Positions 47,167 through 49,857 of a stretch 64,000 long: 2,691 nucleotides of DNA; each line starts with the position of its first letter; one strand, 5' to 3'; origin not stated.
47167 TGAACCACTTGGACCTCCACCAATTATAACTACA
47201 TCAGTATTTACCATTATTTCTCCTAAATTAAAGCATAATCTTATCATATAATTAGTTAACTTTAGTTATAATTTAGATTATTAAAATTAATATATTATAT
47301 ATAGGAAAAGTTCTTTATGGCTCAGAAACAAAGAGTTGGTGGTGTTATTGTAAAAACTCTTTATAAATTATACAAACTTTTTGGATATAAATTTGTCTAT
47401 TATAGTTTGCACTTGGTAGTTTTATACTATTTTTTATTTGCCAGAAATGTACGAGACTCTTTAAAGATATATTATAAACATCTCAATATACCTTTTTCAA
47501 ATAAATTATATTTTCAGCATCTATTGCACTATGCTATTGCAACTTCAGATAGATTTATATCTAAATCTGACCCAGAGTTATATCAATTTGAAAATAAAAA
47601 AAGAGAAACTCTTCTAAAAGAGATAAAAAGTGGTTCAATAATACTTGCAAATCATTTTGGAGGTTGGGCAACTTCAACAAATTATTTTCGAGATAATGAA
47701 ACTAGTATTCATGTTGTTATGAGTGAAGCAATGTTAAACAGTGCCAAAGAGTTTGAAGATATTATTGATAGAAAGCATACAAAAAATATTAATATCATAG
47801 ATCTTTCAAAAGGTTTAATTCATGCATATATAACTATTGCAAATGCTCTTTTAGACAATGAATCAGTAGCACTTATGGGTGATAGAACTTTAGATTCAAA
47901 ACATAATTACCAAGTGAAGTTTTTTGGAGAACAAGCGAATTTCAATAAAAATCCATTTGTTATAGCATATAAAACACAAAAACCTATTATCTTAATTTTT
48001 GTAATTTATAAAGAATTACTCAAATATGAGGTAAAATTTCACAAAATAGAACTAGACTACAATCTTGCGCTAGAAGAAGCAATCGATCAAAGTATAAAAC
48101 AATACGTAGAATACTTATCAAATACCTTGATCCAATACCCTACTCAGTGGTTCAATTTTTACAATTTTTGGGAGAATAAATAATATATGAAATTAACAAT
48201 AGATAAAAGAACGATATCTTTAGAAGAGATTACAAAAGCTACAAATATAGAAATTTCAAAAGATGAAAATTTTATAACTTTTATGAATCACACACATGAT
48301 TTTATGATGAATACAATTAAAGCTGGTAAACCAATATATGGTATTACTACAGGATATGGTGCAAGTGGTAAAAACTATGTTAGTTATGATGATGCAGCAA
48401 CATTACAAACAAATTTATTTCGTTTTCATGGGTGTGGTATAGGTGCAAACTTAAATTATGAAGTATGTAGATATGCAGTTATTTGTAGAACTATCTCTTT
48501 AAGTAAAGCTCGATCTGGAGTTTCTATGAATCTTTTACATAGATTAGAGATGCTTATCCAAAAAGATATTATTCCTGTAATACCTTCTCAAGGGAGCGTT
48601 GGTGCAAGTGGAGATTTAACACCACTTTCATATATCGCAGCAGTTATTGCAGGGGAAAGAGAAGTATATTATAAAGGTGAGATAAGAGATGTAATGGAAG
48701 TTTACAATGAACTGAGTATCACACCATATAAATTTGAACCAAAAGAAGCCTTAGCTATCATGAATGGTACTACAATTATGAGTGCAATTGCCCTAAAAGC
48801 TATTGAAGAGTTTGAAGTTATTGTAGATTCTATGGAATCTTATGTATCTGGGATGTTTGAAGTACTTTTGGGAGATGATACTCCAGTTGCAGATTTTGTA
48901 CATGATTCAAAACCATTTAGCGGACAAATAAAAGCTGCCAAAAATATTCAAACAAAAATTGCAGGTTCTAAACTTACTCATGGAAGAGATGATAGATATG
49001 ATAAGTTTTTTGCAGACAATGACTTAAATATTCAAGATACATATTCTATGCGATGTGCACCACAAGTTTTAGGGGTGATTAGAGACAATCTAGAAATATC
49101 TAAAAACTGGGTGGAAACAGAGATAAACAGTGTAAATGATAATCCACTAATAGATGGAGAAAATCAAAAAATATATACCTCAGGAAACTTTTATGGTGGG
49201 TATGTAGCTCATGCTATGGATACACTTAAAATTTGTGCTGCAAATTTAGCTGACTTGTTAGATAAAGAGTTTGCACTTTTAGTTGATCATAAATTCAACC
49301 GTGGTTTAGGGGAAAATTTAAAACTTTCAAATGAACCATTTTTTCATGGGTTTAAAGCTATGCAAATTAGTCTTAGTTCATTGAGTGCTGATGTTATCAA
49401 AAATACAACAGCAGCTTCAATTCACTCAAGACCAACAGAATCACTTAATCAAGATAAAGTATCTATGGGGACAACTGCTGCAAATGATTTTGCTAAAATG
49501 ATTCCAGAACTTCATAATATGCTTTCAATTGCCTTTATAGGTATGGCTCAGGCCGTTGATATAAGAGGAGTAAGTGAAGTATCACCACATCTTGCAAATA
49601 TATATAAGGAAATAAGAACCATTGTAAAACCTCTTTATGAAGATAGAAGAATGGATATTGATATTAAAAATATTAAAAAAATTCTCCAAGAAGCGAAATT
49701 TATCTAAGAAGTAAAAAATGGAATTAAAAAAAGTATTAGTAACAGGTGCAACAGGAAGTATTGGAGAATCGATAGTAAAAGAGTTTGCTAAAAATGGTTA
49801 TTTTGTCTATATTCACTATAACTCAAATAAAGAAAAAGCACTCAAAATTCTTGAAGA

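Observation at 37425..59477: Flexirubin-type aryl-polyene + dialkylresorcinol pigment cluster (~22 kb, ~26 genes) in an Arcobacter-like Campylobacterota chromosome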

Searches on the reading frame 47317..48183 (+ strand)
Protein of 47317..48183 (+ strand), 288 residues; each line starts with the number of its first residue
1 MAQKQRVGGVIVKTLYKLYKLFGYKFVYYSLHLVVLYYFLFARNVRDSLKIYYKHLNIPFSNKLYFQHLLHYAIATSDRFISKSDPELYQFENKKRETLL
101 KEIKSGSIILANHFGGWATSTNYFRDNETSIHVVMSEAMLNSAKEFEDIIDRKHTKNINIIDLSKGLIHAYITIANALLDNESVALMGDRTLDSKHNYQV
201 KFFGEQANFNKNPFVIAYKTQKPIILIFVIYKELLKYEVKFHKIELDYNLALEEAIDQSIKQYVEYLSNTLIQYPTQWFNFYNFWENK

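Call 4: search_protein_families(library=pfam, proteins=[window:47317-48183:+], max_evalue=0.01)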
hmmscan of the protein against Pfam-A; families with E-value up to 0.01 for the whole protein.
window:47317-48183:+ (288 aa): 1 family
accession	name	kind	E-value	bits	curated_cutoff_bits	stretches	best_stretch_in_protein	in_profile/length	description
PF03279.18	Lip_A_acyltrans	-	1.1e-12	48.2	22.3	1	101-285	117-293/295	Bacterial lipid A biosynthesis acyltransferase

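Call 7: search_protein_families(library=ncbifam, proteins=[window:47317-48183:+], max_evalue=0.01)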
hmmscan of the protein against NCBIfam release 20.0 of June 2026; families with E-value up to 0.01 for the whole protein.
window:47317-48183:+ (288 aa): 3 families
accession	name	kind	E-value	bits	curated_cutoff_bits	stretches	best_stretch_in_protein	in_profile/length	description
NF005919.0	PRK07920.1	equivalog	9.6e-14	51.1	209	1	95-286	107-294/311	phosphatidylinositol mannoside acyltransferase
NF004569.0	PRK05906.1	equivalog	6.2e-11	41.8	439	1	175-288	203-315/454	lipid A biosynthesis lauroyl acyltransferase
NF006270.0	PRK08419.1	equivalog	2.7e-10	40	248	1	88-285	94-288/298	lipid A biosynthesis lauroyl acyltransferase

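Call 24: find_homologous_proteins(query=window:47317-48183:+)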
Query window:47317-48183:+ (288 aa): 87 proteins with E <= 0.001 among 824 candidates.
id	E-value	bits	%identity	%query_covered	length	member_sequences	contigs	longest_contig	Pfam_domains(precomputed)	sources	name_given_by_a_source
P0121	8.9e-186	634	100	100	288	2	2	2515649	PF03279.19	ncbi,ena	-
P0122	2.8e-172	590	92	100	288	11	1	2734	PF03279.19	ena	-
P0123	1.4e-155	535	82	99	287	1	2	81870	PF03279.19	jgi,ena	-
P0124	2.9e-146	504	78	100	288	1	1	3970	PF03279.19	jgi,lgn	jgi:predicted LPLAT superfamily acyltransferase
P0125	1.5e-138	479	74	99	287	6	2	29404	PF03279.19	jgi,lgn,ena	-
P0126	4.7e-136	471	73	100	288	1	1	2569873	PF03279.19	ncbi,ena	-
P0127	3.1e-133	462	71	100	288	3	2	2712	PF03279.19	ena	-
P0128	1.1e-132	460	71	99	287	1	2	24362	PF03279.19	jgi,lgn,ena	-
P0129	4.9e-129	448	69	100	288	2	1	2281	PF03279.19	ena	-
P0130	2.5e-128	446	70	99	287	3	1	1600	PF03279.19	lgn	-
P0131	1.2e-126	440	66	100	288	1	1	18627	PF03279.19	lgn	-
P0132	4.2e-126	438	69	99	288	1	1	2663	PF03279.19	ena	-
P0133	3.1e-123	429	65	100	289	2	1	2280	PF03279.19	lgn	-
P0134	1.7e-122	426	66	99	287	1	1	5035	PF03279.19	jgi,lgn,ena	-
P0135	3.5e-119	416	65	99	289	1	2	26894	PF03279.19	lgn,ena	-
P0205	1.4e-17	82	28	92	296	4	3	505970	PF03279.19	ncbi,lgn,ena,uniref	ncbi:lipid A biosynthesis acyltransferase [uncultured Arcticibacterium sp.]|uniref:LpxL/LpxP family 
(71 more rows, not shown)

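Call 81: find_encoding_contigs(protein=P0205, flank=10000, max_places=1)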
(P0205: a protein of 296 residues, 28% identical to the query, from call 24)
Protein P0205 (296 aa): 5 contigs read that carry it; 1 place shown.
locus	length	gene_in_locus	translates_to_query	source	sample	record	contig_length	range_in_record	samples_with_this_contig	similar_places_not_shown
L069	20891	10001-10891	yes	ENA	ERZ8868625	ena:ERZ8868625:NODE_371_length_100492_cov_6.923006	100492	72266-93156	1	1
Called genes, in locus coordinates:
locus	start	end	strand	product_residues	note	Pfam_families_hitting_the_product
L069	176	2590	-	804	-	PF13620:CarboxypepD_reg (faint), PF13715:CarbopepD_reg_2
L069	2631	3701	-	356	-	PF21212:Dimerisation2-like_dom, PF00891:Methyltransf_2, PF13489:Methyltransf_23, PF08242:Methyltransf_12 (weak), PF13649:Methyltransf_25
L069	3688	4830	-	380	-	PF01553:Acyltransferase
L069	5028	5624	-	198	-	-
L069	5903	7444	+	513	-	PF00221:Lyase_aromatic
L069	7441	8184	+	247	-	PF00106:adh_short, PF08659:KR, PF13561:adh_short_C2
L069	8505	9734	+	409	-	PF00109:ketoacyl-synt, PF02801:Ketoacyl-synt_C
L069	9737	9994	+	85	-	PF00550:PP-binding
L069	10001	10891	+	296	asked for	PF03279:Lip_A_acyltrans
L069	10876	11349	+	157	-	PF22817:ApeP-like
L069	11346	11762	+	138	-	PF13279:4HBT_2, PF03061:4HBT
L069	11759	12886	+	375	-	PF00109:ketoacyl-synt, PF02801:Ketoacyl-synt_C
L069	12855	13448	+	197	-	-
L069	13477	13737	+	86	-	PF00550:PP-binding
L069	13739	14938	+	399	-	PF00109:ketoacyl-synt, PF00108:Thiolase_N (weak), PF02801:Ketoacyl-synt_C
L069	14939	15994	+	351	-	PF13723:Ketoacyl-synt_2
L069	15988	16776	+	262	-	PF01522:Polysacc_deac_1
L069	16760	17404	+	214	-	PF03548:LolA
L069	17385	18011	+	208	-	-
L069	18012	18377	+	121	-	PF22818:ApeI-like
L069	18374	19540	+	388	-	PF00535:Glycos_transf_2, PF09835:DUF2062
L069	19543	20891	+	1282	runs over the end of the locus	PF03176:MMPL, PF01553:Acyltransferase, PF08241:Methyltransf_11 (weak), PF08242:Methyltransf_12 (faint), PF13489:Methyltransf_23 (faint), PF13649:Methyltransf_25 (weak)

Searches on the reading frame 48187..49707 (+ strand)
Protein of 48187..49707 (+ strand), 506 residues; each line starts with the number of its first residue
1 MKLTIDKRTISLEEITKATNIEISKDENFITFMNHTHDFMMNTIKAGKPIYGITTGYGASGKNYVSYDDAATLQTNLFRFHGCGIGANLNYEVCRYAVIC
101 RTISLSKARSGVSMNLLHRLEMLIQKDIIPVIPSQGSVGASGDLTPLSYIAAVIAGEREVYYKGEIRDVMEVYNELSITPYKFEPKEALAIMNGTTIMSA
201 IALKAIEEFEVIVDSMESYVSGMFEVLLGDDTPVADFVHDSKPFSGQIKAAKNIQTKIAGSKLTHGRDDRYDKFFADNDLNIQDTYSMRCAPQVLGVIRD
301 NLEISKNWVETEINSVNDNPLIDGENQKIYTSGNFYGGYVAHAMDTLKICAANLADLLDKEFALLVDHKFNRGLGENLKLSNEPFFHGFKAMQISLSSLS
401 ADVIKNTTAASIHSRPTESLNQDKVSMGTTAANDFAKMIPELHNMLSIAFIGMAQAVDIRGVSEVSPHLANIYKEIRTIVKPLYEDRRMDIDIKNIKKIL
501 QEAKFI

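Call 4: search_protein_families(library=pfam, proteins=[window:48187-49707:+], max_evalue=0.01)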
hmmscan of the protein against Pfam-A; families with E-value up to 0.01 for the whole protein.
window:48187-49707:+ (506 aa): 1 family
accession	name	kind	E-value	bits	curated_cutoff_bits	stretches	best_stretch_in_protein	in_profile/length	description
PF00221.24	Lyase_aromatic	-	3.9e-142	474.6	27.3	1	15-477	6-465/466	Aromatic amino acid lyase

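Call 7: search_protein_families(library=ncbifam, proteins=[window:48187-49707:+], max_evalue=0.01)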
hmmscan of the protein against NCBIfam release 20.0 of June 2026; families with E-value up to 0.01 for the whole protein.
window:48187-49707:+ (506 aa): 8 families
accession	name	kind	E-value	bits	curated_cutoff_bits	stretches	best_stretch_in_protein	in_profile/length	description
NF041222.1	BagA_FevW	exception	1.6e-119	399.9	1000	1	20-500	21-514/529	bagremycin/ferroverdin biosynthesis tyrosine ammonia-lyase BagA/FevW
NF006871.0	PRK09367.1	subfamily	3.7e-114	382.1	524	1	2-504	3-496/505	histidine ammonia-lyase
TIGR01225.1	hutH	equivalog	7.8e-112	374.3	539.15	1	5-505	3-494/506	histidine ammonia-lyase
NF053541.1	FlxA_rubin_TAL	equivalog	9.3e-106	354.2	700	1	20-501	13-497/498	flexirubin biosynthesis tyrosine ammonia-lyase FlxA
TIGR04475.1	Phe_D_beta_mut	equivalog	2.9e-93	313.3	800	1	4-498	3-507/510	phenylalanine aminomutase (D-beta-phenylalanine forming)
TIGR03832.1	Tyr_2_3_mutase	equivalog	9.8e-85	285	501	1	26-498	24-505/507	tyrosine 2,3-aminomutase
TIGR01226.1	phe_am_lyase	equivalog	1.7e-82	277.9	519.15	1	23-465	55-507/680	phenylalanine ammonia-lyase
TIGR04473.1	taxol_Phe_23mut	exception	2.8e-54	184.5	1250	1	42-465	71-502/687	phenylalanine aminomutase (L-beta-phenylalanine forming)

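Call 40: search_solved_structures(query=window:48187-49707:+, max_evalue=1e-20, show_alignments=0)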
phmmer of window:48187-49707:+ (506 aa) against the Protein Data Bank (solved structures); distinct sequences matched with E-value up to 1e-20: 39.
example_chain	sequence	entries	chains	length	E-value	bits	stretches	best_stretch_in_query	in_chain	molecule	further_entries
3czo_A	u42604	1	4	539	3.3e-67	230.4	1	18-465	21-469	Histidine ammonia-lyase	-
2nyn_A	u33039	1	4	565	4.3e-67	230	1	18-465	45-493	Phenylalanine/histidine ammonia-lyase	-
5ltm_B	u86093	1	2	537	1.2e-66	228.6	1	18-465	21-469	phenylalanine ammonia lyase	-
7tqr_A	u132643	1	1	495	1.1e-65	225.3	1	4-506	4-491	Probable histidine ammonia-lyase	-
2nyf_A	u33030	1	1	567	4.8e-63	216.6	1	4-462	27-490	Nostoc punctiforme phenylalanine ammonia lyase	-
3kdy_A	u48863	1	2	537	6.5e-63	216.2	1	4-505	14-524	Histidine ammonia-lyase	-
2rjr_A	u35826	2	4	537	3.1e-62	214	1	4-505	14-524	Tyrosine aminomutase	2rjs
2ohy_A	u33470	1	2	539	3.1e-62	214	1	4-505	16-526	Tyrosine aminomutase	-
2qve_A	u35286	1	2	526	3.4e-62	213.8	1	5-505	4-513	Tyrosine Aminomutase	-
3unv_A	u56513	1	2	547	9.3e-62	212.4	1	8-497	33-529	AdmH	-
3kdz_A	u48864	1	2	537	1.1e-61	212.1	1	4-505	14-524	Histidine ammonia-lyase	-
9eq5_A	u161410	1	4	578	1.3e-57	198.7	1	23-464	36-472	Histidine ammonia-lyase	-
2o78_A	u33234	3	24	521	2.9e-57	197.6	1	43-496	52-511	Putative histidine ammonia-lyase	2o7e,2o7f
2o6y_A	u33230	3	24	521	2.6e-56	194.4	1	43-496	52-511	Putative histidine ammonia-lyase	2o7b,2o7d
1gkm_B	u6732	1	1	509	7.1e-55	189.7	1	42-500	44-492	Histidine ammonia-lyase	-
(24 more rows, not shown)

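Call 44: search_solved_structures(query=window:48187-49707:+, max_evalue=1e-60, show_alignments=5)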
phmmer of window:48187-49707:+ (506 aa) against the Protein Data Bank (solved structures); distinct sequences matched with E-value up to 1e-60: 11.
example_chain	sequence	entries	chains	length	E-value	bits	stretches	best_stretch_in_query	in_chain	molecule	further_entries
3czo_A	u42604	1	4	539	3.3e-67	230.4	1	18-465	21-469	Histidine ammonia-lyase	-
2nyn_A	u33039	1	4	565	4.3e-67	230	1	18-465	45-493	Phenylalanine/histidine ammonia-lyase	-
5ltm_B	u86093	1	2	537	1.2e-66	228.6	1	18-465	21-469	phenylalanine ammonia lyase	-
7tqr_A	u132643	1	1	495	1.1e-65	225.3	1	4-506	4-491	Probable histidine ammonia-lyase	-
2nyf_A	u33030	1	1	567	4.8e-63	216.6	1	4-462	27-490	Nostoc punctiforme phenylalanine ammonia lyase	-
3kdy_A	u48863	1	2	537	6.5e-63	216.2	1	4-505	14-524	Histidine ammonia-lyase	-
2rjr_A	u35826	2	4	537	3.1e-62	214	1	4-505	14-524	Tyrosine aminomutase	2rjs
2ohy_A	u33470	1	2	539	3.1e-62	214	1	4-505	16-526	Tyrosine aminomutase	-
2qve_A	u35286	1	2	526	3.4e-62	213.8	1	5-505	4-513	Tyrosine Aminomutase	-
3unv_A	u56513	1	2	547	9.3e-62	212.4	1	8-497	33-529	AdmH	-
3kdz_A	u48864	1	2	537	1.1e-61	212.1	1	4-505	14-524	Histidine ammonia-lyase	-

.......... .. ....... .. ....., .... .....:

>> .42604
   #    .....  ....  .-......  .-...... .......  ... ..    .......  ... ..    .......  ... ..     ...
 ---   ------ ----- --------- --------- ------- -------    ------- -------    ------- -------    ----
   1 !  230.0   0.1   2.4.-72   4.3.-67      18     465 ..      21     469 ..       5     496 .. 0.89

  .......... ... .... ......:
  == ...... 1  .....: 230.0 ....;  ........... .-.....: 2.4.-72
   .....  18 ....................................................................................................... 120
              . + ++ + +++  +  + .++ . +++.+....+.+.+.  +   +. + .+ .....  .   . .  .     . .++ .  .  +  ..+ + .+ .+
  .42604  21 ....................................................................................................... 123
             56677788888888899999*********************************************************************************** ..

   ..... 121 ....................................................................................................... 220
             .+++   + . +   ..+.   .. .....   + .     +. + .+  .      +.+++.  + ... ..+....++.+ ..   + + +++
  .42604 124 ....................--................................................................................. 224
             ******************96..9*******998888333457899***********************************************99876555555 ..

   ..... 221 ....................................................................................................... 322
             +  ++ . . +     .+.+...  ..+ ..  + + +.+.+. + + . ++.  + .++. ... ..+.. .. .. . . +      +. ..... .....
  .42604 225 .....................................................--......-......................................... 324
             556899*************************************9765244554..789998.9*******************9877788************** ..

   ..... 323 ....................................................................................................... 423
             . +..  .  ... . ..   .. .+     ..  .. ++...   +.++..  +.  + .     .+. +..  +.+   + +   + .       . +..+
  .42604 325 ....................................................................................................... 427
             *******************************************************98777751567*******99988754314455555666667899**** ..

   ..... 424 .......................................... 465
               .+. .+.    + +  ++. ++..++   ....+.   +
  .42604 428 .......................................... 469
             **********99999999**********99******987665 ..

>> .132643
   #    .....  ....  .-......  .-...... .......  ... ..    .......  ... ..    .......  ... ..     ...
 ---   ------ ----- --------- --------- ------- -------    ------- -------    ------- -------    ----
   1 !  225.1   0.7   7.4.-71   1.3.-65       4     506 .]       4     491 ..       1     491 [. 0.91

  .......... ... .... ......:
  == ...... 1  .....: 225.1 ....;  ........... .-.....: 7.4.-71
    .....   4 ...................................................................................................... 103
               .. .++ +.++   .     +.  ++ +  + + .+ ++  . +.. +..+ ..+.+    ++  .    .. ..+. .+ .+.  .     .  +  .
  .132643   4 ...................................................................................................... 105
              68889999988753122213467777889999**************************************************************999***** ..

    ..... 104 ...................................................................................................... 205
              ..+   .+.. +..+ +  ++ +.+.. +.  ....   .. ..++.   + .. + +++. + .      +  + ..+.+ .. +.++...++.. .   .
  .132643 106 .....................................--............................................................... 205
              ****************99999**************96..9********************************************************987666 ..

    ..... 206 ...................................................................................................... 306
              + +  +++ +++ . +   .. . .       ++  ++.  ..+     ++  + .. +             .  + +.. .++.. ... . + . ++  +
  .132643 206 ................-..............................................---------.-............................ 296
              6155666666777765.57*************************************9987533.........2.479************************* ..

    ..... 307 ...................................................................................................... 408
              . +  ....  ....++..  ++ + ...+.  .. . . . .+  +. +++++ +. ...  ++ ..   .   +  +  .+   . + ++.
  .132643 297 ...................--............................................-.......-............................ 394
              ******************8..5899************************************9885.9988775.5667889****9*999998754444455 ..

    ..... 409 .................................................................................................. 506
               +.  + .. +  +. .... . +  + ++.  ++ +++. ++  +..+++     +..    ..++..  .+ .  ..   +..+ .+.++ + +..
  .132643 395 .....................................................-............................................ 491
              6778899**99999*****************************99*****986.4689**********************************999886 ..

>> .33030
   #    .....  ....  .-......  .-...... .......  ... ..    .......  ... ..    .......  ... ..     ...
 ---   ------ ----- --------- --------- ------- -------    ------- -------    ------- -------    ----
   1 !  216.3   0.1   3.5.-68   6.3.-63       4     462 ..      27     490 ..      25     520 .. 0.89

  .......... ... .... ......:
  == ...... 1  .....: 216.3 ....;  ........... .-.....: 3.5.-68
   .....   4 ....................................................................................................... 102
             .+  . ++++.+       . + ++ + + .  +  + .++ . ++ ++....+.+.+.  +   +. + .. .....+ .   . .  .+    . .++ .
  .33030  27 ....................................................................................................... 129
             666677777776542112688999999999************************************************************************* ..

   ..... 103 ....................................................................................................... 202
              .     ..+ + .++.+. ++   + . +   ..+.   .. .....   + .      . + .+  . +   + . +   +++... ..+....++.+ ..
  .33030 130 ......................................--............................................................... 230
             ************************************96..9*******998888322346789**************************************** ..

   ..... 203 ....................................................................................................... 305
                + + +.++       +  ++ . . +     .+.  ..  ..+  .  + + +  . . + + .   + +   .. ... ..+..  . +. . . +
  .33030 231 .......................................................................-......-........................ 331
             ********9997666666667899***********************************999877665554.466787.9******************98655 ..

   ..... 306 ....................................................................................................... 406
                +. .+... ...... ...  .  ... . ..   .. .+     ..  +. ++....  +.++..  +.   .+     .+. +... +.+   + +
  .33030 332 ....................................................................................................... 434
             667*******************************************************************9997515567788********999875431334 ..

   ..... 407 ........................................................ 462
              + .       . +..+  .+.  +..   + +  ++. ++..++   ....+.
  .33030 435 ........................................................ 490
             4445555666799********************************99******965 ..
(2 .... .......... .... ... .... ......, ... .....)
